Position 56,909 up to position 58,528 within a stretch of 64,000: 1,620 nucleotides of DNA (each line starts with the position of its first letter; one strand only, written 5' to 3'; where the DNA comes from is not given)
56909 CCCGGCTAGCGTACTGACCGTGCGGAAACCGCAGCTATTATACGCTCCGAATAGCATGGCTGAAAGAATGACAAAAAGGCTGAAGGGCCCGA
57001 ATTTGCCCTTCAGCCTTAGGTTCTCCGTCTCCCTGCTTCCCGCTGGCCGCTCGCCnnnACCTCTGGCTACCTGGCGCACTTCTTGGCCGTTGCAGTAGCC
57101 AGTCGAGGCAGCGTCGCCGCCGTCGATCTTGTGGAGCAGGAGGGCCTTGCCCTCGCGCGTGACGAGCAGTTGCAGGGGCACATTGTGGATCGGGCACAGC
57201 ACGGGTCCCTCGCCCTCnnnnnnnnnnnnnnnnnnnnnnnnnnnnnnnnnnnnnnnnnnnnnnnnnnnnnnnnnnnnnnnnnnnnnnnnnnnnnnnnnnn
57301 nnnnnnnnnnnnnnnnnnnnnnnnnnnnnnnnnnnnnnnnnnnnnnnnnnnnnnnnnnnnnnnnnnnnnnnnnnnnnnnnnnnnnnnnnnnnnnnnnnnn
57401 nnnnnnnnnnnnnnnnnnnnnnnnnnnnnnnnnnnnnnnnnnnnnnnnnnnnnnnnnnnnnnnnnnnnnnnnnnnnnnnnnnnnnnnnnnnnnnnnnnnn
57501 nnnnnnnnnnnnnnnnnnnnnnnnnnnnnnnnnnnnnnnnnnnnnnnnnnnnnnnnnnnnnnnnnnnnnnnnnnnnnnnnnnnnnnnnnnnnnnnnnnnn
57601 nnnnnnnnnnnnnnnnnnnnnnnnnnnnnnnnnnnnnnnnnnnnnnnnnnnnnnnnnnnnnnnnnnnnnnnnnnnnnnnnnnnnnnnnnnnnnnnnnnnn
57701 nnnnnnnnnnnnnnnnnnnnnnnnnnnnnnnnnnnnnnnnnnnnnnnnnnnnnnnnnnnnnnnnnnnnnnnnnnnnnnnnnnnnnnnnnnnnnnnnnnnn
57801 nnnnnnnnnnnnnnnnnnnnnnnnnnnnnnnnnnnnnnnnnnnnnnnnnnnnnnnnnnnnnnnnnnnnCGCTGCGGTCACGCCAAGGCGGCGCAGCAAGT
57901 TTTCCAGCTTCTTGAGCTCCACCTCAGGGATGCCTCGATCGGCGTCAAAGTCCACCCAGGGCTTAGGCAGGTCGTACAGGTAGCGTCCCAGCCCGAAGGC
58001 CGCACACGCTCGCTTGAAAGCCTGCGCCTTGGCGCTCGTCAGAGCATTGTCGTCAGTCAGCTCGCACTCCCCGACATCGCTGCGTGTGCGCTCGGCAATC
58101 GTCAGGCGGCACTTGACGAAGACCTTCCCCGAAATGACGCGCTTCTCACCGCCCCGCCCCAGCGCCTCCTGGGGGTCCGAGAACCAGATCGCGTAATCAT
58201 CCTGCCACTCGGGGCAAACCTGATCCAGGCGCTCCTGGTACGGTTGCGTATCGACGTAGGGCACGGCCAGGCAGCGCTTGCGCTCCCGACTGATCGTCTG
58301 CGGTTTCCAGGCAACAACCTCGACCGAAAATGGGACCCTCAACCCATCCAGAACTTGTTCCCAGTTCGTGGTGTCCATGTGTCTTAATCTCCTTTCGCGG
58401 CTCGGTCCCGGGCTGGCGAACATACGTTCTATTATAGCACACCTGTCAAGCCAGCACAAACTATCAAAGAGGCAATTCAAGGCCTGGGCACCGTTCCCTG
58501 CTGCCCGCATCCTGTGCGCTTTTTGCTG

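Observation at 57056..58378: Chromosomal Rad52/DdrA-like single-strand annealing protein with an unusual architecture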

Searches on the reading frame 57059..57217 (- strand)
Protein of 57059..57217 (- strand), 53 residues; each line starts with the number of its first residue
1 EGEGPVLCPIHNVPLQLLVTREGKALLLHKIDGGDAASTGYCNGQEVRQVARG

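Call 32: search_protein_representatives(alignment_id=A3)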
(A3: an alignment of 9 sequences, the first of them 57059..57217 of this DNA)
Query: 9 sequences, 47 profile positions. Proteins with E-value up to 0.001 (for the whole library): 52; up to 1e-10: 7; up to 1e-30: 0. The best 52 are listed.
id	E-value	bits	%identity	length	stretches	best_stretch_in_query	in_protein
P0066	1.4e-30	120.4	-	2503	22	25-45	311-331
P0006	1.8e-23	97.7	-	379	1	2-47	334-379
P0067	1.6e-22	94.6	-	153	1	2-47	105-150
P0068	2.8e-21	90.7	-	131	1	1-47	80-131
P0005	4.5e-20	86.8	-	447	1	1-47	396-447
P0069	8.8e-20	85.9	-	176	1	3-47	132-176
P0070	1.8e-16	75.3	-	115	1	10-43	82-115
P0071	4.4e-10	54.8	-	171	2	2-39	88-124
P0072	6.3e-08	47.9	-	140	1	5-46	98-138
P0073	1.9e-07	46.4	-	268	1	7-45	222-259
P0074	2.9e-07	45.8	-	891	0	-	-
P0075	3.8e-07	45.4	-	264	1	5-46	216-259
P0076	1.1e-06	44.0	-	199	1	4-45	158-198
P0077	2.0e-06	43.1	-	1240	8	9-36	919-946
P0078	4.2e-06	42.1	-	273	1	5-47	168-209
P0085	5.2e-05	38.6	-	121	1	2-40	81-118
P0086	5.8e-05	38.5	-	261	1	5-43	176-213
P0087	6.9e-05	38.2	-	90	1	4-42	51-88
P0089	9.2e-05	37.8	-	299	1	4-43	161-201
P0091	1.4e-04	37.2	-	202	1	7-45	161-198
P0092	1.5e-04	37.1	-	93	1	5-40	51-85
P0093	1.7e-04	37.0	-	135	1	6-43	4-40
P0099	3.5e-04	36.0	-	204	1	5-39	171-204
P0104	4.8e-04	35.5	-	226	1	3-39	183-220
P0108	6.6e-04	35.1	-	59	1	5-39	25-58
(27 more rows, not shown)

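Call 34: search_protein_families(library=pfam, proteins=[P0073, P0075, P0076, P0078, P0086, P0089, P0091, P0104, P0099, P0071], max_evalue=0.1)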
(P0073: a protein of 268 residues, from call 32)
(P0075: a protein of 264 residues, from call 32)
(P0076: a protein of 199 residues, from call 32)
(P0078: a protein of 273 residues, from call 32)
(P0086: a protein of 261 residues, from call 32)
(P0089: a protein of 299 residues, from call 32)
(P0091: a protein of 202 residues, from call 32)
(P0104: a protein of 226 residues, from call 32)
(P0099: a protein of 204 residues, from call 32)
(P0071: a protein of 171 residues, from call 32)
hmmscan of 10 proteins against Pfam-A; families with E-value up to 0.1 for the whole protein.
P0073 (268 aa): 1 family
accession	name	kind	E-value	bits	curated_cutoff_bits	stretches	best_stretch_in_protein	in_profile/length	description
PF04872.18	Pox_L5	-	0.053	13.9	24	1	51-86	43-76/79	Poxvirus L5 protein family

P0075 (264 aa): 1 family
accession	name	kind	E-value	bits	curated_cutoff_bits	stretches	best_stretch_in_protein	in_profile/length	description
PF16800.11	Endopep_inhib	-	0.038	14.4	29.9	1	28-94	23-85/150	IseA DL-endopeptidase inhibitor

P0076 (199 aa): 0 families

P0078 (273 aa): 0 families

P0086 (261 aa): 1 family
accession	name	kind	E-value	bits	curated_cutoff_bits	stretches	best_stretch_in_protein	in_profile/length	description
PF13730.12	HTH_36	-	2.9e-08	33.8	25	1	39-83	8-52/55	Helix-turn-helix domain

P0089 (299 aa): 2 families
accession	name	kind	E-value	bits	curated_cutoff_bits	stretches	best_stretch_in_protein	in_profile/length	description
PF04404.17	ERF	-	1.9e-26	93.3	25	1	11-153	2-147/153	ERF superfamily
PF20810.2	MINT_RID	-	0.0098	16.5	27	1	123-213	36-122/240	Msx2-interacting protein, nuclear receptor-interacting domain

P0091 (202 aa): 1 family
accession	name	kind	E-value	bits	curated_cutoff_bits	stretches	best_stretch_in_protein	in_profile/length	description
PF04404.17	ERF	-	1e-26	94.2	25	1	11-153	2-150/153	ERF superfamily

P0104 (226 aa): 2 families
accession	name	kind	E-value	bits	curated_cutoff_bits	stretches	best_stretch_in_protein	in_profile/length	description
PF04098.21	Rad52_Rad22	-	1.7e-06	28.5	20.3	1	18-141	5-144/153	Rad52/22 family double-strand break repair protein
PF17840.6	Tugs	-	0.052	14.1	27.7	1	15-29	1-15/47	Tethering Ubl4a to BAGS domain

P0099 (204 aa): 0 families

P0071 (171 aa): 0 families

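Call 36: search_protein_families(library=phrogs, proteins=[P0072, P0085, P0087, P0092, P0108, P0093, P0071, P0073, P0078, P0067], max_evalue=0.01)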
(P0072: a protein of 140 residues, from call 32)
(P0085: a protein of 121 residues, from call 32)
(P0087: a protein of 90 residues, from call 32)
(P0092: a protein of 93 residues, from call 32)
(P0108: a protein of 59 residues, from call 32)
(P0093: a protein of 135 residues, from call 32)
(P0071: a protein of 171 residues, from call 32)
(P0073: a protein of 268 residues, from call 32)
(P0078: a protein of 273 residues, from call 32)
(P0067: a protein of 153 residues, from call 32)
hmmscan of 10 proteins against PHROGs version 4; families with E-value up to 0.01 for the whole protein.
P0072 (140 aa): 0 families

P0085 (121 aa): 1 family
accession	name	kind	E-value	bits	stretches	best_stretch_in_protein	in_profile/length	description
phrog_8629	-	unknown function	0.005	18.2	0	4-46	40-79/112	-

P0087 (90 aa): 0 families

P0092 (93 aa): 0 families

P0108 (59 aa): 0 families

P0093 (135 aa): 0 families

P0071 (171 aa): 0 families

P0073 (268 aa): 0 families

P0078 (273 aa): 1 family
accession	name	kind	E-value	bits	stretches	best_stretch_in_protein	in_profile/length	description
phrog_19042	-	unknown function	2.3e-16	61.2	1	18-156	11-145/271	-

P0067 (153 aa): 0 families

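Call 39: search_protein_families(library=ncbifam, proteins=[P0072, P0085, P0087, P0092, P0108, P0093, P0071, P0073, P0078, P0067], max_evalue=1)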
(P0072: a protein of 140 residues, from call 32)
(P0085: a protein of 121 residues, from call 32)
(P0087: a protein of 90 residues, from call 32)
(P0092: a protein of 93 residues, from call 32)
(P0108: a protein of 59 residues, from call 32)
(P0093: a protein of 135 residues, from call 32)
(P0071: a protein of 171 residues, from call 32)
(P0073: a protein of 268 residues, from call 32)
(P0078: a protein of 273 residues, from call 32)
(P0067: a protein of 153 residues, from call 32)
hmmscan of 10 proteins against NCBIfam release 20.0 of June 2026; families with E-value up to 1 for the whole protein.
P0072 (140 aa): 0 families

P0085 (121 aa): 0 families

P0087 (90 aa): 0 families

P0092 (93 aa): 0 families

P0108 (59 aa): 0 families

P0093 (135 aa): 0 families

P0071 (171 aa): 0 families

P0073 (268 aa): 0 families

P0078 (273 aa): 0 families

P0067 (153 aa): 1 family
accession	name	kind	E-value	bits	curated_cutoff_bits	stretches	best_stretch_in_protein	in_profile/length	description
NF047902.1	MmDecMmdD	equivalog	0.19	12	150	1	79-112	43-76/112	methylmalonyl-CoA decarboxylase subunit delta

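Call 56: find_homologous_proteins(query=A4, max_evalue=0.01)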
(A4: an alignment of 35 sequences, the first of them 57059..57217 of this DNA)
Query A4 (35 sequences) (53 aa, profile of the alignment): 88 proteins with E <= 0.01 among 122 candidates.
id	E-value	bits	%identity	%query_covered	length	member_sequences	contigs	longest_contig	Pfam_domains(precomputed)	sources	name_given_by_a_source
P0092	6.7e-15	72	33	75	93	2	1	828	-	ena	-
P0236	3.1e-14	70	33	74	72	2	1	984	-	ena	-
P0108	8.8e-14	69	27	77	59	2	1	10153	-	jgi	jgi:hypothetical protein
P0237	2.9e-13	67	40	89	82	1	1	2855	-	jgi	jgi:hypothetical protein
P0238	9.2e-13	65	34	89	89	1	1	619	-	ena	-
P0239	1.0e-12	65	33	74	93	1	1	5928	-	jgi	-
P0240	1.7e-12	65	31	79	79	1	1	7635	-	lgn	-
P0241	4.7e-12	63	34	72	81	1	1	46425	-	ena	-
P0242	1.1e-11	62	31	74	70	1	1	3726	-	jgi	jgi:hypothetical protein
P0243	1.7e-11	61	26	81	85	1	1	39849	-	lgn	-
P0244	2.4e-11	61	31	85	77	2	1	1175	-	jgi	jgi:hypothetical protein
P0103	2.6e-11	61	30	83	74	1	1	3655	-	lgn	-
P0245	2.8e-11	61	28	74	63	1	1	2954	-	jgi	jgi:hypothetical protein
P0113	5.6e-11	60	28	89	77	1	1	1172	-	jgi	jgi:hypothetical protein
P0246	6.0e-11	60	23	74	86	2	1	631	-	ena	-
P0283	1.9e-8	52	-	-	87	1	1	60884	-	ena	-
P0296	1.5e-7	49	31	74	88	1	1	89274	-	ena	-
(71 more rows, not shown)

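Call 57: find_encoding_contigs(protein=P0296, flank=8000, max_places=1)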
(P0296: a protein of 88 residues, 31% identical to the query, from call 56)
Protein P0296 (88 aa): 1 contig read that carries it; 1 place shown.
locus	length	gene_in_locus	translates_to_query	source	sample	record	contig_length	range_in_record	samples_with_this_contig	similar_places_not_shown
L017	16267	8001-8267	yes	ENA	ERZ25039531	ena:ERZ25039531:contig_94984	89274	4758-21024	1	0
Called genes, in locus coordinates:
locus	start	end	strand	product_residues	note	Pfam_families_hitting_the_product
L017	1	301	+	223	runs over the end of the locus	-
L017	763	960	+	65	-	-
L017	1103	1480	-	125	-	-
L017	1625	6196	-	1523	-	PF28553:WH_1, PF28554:DUF8437, PF28555:Helicase_dom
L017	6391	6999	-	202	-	-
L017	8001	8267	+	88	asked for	-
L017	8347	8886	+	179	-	-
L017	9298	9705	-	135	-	-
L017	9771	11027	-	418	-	PF03033:Glyco_transf_28, PF06722:EryCIII-like_C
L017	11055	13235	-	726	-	-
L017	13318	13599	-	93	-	-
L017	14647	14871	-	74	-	-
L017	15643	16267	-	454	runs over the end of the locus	PF14319:Zn_Tnp_IS91, PF04986:Y2_Tnp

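Call 58: find_encoding_contigs(protein=P0283, flank=8000, max_places=1)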
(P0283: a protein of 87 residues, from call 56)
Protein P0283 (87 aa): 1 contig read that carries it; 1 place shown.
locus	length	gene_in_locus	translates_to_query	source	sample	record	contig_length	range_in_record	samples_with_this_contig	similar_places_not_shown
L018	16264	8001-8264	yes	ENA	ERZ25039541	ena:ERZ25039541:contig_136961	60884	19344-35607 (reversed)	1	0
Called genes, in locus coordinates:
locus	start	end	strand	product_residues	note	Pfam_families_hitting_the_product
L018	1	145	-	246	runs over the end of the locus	-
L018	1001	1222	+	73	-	-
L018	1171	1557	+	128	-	PF06210:DUF1003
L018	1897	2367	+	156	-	-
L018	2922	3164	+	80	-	-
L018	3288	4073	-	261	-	PF11799:IMS_C, PF13438:DUF4113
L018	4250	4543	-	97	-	PF00817:IMS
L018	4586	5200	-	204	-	PF00717:Peptidase_S24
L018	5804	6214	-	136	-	PF02265:S1-P1_nuclease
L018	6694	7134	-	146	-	-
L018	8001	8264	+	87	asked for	-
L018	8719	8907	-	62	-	-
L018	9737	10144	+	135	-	-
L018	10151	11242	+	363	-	PF00268:Ribonuc_red_sm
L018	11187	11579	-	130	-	-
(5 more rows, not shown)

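Call 59: find_encoding_contigs(protein=P0241, flank=8000, max_places=1)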
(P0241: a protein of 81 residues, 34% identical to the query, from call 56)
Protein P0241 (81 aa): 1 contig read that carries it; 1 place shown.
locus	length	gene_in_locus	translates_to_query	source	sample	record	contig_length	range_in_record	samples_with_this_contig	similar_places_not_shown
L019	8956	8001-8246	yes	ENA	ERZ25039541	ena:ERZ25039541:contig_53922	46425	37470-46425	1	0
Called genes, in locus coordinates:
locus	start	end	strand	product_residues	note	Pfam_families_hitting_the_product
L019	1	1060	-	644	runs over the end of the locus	PF00271:Helicase_C, PF13020:NOV_C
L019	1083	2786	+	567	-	-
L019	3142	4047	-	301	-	-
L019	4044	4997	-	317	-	PF03235:GmrSD_N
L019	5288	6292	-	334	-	PF12625:Arabinose_bd, PF12833:HTH_18, PF00165:HTH_AraC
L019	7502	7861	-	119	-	-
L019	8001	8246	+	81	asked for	-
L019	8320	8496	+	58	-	-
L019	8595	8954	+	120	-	?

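Call 81: predict_structure(alignment_id=A4)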
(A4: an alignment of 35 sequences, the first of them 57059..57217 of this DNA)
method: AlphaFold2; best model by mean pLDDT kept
length: 53 residues; sequences in the alignment: 35
mean_pLDDT: 85.6   pTM: 0.63
mean pLDDT of the five models: 85.6, 81.8, 77.3, 77.0, 75.4
residues with pLDDT >= 90: 34; 70-90: 10; 50-70: 8; < 50: 1
segments of 3 or more residues with pLDDT < 50: none
pLDDT, mean of each block of 10 residues (from residue 1): 83 94 94 72 91 63
secondary structure, 60 per line:
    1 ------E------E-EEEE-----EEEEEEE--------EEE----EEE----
elements in order: E16-19 E25-31 E40-42 E47-49

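Call 84: search_protein_families(library=pfam, alignment_id=A6, max_evalue=0.001)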
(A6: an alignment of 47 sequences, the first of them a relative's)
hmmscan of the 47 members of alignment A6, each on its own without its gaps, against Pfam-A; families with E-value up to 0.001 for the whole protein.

A. member 1, P0067 (153 aa): 0 families

B. families by the number of members that match (of 47 scanned): 19 families
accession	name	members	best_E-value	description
PF13517.12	FG-GAP_3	2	1.9e-37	FG-GAP-like repeat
PF04404.17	ERF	2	1e-26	ERF superfamily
PF01839.29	FG-GAP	2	1.1e-19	FG-GAP repeat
PF17919.7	RT_RNaseH_2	1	4.2e-24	RNase H-like domain found in reverse transcriptase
PF17917.7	RT_RNaseH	1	3.5e-18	RNase H-like domain found in reverse transcriptase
PF11303.13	DUF3105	1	6.8e-12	Protein of unknown function (DUF3105)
PF15539.11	CAF1-p150_C2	1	9.1e-11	CAF1 complex subunit p150, region binding to CAF1-p60 at C-term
PF12256.14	TcdB_toxin_midN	1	1.3e-10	Insecticide toxin TcdB middle/N-terminal region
PF21160.3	PrkC-like_PASTA-like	1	3.2e-10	Serine/threonine protein kinase-like, C-terminal PASTA-like domain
PF25476.1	Ribosomal_L19e_C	1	1.4e-09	Ribosomal protein L19e, C-terminal domain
PF17194.10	AbiEi_3_N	1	3e-09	Transcriptional regulator, AbiEi antitoxin N-terminal domain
PF24018.1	DUF7331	1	4.9e-09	Family of unknown function (DUF7331)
PF13730.12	HTH_36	1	2.9e-08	Helix-turn-helix domain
PF24587.1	DUF7612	1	1.7e-07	Domain of unknown function (DUF7612)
PF21975.1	ASNSD1-SEP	1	5.9e-07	ASNSD1 upstream open reading frame protein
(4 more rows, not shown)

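Call 85: fold_search(model_id=the predicted structure, library=pdb)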
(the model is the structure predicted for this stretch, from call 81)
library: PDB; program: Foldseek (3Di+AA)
matches with E <= 10: 145; with E <= 0.001: 0
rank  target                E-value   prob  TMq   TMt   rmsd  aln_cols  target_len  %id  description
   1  3bdl                  2.0e+00  0.16  0.35  0.06   7.8        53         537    8  Crystal structure of a truncated human Tudor-SN (released 2008-08-26)
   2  3ob9_D                2.4e+00  0.16  0.37  0.25   7.0        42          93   10  Structure of the human MSL3 chromo-barrel domain at 2.5 Angstrom resolution (released 2010-10-13)
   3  2hqe_B                2.9e+00  0.14  0.36  0.25   5.9        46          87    6  Crystal structure of human P100 Tudor domain: Large fragment (released 2007-07-03)
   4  2o4x_B                2.9e+00  0.14  0.36  0.25   5.9        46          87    6  Crystal structure of human P100 tudor domain (released 2007-02-13)
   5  2hqe_A                2.9e+00  0.13  0.34  0.12   7.7        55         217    9  Crystal structure of human P100 Tudor domain: Large fragment (released 2007-07-03)
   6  2o4x_A                2.9e+00  0.13  0.34  0.12   7.7        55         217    9  Crystal structure of human P100 tudor domain (released 2007-02-13)
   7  7z1l_I                3.1e+00  0.15  0.35  0.18   3.7        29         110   17  Structure of yeast RNA Polymerase III Pre-Termination Complex (PTC) (released 2022-08-31)
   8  2hqx_A                3.3e+00  0.13  0.36  0.25   7.5        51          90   10  Crystal structure of human P100 tudor domain conserved region (released 2006-10-10)
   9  7cm2_A                3.3e+00  0.12  0.41  0.08  11.0        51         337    6  The Crystal Structure of human USP7 USP domain from Biortus (released 2020-08-05)
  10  5ejk_F                3.3e+00  0.11  0.36  0.11  12.8        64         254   14  Crystal structure of the Rous sarcoma virus intasome (released 2016-02-17)
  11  4m5w                  3.3e+00  0.11  0.39  0.07  13.5        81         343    5  Crystal structure of the USP7/HAUSP catalytic domain (released 2014-03-12)
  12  7jn3_B                3.5e+00  0.16  0.37  0.13   4.5        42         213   14  Cryo-EM structure of Rous sarcoma virus cleaved synaptic complex (CSC) with HIV-1 integrase strand transfer inhibitor  (released 2021-03-17)
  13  9fiv_B                3.5e+00  0.11  0.40  0.09  11.1        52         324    8  Structure-guided discovery of selective USP7 inhibitors with in vivo activity (released 2024-11-06)
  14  8oxl_A                3.5e+00  0.06  0.27  0.19   7.1        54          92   18  crystal structure of powdery mildews Blumeria graminis f. sp. hordei AVRA7 (released 2023-08-16)
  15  6h4h_B                3.7e+00  0.13  0.42  0.07  10.8        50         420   14  Usp28 catalytic domain variant E593D in complex with UbPA (released 2019-03-27)
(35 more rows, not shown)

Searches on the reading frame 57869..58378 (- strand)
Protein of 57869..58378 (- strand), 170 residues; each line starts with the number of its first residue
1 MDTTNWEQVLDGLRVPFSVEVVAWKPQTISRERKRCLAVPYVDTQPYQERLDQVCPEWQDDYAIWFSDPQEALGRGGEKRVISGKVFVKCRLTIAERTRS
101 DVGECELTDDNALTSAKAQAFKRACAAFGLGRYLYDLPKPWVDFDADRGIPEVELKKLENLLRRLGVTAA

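Call 97: search_protein_families(library=ncbifam, proteins=[window:57869-58378:-], max_evalue=0.01)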
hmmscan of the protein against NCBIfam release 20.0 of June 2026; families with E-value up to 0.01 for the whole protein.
window:57869-58378:- (170 aa): 0 families
